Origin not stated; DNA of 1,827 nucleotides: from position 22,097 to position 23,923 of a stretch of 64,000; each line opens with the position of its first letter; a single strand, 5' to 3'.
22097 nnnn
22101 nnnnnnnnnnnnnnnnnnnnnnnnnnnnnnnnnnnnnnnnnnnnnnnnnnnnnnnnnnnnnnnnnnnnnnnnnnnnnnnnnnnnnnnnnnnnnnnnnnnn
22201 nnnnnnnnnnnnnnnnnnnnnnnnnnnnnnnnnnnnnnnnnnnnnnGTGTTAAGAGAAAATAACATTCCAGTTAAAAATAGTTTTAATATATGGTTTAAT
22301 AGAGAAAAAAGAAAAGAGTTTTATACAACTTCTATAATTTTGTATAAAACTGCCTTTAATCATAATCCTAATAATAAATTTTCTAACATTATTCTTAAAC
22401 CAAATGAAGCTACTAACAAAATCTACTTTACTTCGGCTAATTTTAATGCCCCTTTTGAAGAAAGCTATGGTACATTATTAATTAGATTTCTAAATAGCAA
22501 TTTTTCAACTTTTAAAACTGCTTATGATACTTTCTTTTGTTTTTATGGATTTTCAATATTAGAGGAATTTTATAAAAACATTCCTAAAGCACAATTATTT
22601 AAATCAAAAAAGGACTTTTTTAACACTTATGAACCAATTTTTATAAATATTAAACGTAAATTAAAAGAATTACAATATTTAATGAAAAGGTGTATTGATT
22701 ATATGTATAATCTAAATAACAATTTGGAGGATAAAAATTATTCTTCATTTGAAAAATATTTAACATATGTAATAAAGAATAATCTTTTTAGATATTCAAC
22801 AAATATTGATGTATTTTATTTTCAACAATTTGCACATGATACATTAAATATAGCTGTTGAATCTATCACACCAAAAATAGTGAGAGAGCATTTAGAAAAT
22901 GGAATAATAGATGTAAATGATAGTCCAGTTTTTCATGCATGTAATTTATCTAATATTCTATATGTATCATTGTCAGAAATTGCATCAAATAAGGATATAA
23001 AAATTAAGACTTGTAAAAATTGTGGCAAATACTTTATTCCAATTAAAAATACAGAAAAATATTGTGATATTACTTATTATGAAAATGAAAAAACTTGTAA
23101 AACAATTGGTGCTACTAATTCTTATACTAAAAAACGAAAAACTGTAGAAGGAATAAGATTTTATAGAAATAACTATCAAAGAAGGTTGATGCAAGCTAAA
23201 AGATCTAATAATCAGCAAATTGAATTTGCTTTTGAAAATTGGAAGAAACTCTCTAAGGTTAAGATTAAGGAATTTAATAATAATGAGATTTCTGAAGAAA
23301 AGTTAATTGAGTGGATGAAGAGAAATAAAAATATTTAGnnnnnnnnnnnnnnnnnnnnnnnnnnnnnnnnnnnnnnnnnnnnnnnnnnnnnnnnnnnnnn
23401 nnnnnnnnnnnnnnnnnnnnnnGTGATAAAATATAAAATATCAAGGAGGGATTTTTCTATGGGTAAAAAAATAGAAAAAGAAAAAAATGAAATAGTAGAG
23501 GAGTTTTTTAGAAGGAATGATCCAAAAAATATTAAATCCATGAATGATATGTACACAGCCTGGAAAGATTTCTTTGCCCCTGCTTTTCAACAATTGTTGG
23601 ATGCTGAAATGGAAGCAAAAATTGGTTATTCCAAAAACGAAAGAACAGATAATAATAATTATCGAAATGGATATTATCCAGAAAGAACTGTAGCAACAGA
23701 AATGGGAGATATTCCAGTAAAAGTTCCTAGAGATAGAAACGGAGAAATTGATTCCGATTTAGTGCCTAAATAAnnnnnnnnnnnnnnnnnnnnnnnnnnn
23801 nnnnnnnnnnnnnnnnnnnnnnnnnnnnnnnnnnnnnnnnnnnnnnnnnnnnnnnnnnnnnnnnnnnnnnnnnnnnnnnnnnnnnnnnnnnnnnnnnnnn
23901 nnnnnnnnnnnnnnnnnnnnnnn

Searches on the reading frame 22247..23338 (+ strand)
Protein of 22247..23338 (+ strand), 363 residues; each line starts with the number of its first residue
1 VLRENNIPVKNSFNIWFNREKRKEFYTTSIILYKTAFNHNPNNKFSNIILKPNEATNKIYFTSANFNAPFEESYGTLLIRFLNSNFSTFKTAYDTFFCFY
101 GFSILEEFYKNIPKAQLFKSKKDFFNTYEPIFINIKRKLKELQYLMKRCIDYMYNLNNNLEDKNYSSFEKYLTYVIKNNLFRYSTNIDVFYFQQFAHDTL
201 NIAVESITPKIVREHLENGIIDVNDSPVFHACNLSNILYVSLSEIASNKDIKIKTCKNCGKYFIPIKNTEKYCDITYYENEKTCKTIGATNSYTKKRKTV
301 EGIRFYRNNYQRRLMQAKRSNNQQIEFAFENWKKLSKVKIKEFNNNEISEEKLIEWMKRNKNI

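Call 7: search_protein_families(library=pfam, proteins=[window:22247-23338:+], max_evalue=0.01)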
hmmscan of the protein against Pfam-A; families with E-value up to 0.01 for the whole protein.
window:22247-23338:+ (363 aa): 1 family
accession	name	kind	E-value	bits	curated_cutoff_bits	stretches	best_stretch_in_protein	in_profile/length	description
PF19553.4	DUF6076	-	1.6e-08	34.9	23.5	1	252-358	50-157/168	Family of unknown function (DUF6076)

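Call 27: search_protein_families(library=padloc, proteins=[window:22247-23338:+], max_evalue=0.001)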
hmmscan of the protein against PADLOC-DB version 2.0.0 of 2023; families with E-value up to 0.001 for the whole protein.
window:22247-23338:+ (363 aa): 0 families

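Call 39: search_protein_families(library=phrogs, proteins=[window:22247-23338:+], max_evalue=0.01)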
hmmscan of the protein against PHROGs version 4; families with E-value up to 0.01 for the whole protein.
window:22247-23338:+ (363 aa): 0 families

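Call 66: search_protein_families(library=ncbifam, proteins=[window:22247-23338:+], max_evalue=0.01)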
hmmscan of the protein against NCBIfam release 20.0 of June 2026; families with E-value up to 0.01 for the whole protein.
window:22247-23338:+ (363 aa): 0 families

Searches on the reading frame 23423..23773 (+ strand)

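Call 7: search_protein_families(library=pfam, proteins=[window:23423-23773:+], max_evalue=0.01)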
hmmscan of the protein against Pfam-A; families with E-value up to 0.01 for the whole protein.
window:23423-23773:+ (116 aa): 1 family
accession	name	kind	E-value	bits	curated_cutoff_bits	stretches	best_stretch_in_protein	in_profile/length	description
PF00872.24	Transposase_mut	-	5e-15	55.7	21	1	28-115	10-94/379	Transposase, Mutator family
